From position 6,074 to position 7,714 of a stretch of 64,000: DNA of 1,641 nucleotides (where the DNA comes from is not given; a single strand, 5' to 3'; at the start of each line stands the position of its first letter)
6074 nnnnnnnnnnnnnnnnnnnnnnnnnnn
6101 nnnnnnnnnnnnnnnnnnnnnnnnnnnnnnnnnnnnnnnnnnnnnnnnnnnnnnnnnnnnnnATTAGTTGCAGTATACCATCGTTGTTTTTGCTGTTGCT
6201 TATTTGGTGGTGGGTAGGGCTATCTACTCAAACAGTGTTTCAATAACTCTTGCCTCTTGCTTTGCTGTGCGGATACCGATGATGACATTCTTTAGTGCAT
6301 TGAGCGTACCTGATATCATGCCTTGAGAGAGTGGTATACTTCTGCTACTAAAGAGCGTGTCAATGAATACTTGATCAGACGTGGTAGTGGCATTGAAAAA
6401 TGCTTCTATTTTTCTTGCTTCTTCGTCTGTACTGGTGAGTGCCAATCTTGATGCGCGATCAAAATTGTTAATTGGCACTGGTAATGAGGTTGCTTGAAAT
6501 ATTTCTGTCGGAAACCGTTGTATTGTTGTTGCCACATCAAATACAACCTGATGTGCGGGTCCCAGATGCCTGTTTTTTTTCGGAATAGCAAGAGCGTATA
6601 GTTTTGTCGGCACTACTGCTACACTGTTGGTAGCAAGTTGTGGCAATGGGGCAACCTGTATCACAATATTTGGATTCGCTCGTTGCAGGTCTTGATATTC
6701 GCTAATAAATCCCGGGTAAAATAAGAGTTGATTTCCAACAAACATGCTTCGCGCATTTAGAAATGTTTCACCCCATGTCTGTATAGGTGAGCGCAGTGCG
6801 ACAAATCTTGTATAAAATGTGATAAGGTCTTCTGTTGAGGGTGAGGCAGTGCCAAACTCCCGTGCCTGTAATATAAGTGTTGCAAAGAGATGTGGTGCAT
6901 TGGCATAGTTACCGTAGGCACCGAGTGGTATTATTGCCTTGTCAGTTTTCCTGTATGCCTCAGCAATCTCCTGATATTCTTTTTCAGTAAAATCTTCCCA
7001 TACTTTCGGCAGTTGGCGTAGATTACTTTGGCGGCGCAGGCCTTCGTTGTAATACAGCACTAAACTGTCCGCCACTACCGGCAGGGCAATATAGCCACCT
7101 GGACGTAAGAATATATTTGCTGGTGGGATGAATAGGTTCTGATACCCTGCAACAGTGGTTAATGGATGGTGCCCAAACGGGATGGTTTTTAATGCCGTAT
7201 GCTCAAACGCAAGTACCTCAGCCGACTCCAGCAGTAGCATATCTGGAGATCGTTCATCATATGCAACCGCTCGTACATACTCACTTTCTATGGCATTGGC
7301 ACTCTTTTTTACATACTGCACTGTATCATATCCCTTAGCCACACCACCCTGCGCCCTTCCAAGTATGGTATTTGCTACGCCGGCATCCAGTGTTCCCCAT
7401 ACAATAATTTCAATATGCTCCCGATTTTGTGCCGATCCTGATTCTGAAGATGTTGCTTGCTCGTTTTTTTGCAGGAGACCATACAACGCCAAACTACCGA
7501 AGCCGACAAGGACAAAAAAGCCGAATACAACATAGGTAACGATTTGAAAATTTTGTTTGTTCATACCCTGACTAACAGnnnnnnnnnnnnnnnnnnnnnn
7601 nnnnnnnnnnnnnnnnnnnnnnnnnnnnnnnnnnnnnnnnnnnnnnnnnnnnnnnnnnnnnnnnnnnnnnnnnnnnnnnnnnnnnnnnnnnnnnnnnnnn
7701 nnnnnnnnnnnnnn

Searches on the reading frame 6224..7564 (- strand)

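Call 8: search_protein_families(library=pfam, proteins=[window:6224-7564:-], max_evalue=0.0001)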
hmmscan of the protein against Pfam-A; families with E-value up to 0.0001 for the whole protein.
window:6224-7564:- (446 aa): 1 family
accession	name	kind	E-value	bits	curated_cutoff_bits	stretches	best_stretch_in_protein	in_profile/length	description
PF13416.11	SBP_bac_8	-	3.3e-07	30.8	27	1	81-313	13-213/279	Bacterial extracellular solute-binding protein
